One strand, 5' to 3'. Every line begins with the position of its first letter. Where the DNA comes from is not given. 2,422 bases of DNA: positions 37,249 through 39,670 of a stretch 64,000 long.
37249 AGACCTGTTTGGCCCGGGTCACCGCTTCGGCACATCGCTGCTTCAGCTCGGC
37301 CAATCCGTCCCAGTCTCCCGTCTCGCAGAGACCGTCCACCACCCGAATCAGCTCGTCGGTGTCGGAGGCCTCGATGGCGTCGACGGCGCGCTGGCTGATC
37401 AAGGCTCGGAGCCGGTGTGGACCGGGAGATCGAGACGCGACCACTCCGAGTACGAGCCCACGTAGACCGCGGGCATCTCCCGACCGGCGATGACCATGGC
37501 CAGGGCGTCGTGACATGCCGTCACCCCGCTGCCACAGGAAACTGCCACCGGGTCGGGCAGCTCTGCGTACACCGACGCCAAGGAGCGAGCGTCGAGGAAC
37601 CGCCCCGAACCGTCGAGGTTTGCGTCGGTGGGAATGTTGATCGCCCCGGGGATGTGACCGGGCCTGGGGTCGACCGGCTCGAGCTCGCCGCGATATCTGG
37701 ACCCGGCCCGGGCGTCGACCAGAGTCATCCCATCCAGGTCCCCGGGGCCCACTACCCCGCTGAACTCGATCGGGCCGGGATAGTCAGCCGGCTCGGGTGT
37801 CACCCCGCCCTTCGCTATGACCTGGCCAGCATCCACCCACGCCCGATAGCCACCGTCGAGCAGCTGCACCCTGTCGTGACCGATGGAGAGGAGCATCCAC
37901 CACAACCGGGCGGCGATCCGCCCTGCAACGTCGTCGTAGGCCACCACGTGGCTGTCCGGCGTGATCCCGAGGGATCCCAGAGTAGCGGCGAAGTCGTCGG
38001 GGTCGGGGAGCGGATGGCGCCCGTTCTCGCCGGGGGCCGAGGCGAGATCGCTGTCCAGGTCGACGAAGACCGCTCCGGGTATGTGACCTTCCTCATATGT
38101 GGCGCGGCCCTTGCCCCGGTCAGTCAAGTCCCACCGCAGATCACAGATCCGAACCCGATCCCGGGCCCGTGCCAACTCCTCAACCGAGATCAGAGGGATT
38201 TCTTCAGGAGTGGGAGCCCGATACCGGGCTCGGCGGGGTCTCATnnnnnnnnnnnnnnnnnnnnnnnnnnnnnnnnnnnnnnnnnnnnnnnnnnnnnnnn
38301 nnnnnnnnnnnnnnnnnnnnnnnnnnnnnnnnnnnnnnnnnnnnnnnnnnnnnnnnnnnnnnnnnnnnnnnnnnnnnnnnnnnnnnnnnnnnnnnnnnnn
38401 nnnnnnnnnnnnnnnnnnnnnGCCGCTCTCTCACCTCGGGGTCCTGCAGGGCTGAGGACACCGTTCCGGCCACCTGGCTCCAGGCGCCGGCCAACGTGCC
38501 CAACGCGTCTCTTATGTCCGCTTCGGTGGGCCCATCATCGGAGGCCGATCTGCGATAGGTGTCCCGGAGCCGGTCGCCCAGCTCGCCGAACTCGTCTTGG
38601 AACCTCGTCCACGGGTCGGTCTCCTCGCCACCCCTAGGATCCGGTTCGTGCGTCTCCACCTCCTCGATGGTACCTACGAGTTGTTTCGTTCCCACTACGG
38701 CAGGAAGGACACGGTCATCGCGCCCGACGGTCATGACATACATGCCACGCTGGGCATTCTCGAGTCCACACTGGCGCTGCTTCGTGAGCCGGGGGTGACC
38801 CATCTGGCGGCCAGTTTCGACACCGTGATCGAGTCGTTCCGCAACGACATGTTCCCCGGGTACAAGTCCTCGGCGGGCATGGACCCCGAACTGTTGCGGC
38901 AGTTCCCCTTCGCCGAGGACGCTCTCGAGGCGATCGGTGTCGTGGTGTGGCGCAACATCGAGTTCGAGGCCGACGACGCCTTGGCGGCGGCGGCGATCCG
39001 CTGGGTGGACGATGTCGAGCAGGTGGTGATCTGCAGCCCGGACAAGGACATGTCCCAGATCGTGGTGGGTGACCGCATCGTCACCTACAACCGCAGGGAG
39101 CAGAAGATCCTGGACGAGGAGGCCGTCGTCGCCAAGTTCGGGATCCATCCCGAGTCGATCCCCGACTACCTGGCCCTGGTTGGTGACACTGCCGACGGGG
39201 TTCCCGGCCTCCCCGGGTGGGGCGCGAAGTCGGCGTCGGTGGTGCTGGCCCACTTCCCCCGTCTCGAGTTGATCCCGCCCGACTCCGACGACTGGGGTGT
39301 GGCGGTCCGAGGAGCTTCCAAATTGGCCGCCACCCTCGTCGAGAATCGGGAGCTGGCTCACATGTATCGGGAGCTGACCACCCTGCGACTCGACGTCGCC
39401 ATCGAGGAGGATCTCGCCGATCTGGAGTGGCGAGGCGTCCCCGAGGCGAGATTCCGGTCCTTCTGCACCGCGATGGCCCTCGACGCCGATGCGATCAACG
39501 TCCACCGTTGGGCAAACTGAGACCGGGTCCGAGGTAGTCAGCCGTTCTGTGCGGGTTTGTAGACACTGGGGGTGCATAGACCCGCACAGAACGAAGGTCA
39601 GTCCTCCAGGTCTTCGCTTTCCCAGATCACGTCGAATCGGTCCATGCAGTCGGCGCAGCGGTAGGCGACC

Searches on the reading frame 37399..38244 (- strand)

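Call 57: search_protein_families(library=pfam, proteins=[window:37399-38244:-], max_evalue=0.00001)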
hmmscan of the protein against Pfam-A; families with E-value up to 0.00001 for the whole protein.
window:37399-38244:- (281 aa): 1 family
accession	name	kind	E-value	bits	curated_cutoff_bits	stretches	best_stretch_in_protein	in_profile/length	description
PF00581.25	Rhodanese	-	4.4e-26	91.7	22.2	2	21-138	2-101/102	Rhodanese-like domain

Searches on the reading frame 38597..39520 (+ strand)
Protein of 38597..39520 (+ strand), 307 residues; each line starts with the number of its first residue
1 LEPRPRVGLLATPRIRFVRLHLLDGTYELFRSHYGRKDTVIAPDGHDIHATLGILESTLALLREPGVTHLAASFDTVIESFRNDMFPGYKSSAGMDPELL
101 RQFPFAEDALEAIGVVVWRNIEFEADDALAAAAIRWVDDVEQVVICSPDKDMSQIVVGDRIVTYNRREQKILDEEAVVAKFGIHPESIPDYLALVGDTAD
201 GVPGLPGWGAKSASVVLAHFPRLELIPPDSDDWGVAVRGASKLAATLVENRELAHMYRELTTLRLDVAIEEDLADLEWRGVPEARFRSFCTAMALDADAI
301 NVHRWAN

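Call 57: search_protein_families(library=pfam, proteins=[window:38597-39520:+], max_evalue=0.00001)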
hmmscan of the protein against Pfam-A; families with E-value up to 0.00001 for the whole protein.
window:38597-39520:+ (307 aa): 2 families
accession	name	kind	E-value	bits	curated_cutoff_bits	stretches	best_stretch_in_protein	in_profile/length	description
PF02739.22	5_3_exonuc_N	-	3e-31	108.8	34.3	1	20-182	2-164/164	5'-3' exonuclease, N-terminal resolvase-like domain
PF01367.25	5_3_exonuc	-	9.7e-20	71.3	40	1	183-280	1-93/97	5'-3' exonuclease, C-terminal SAM fold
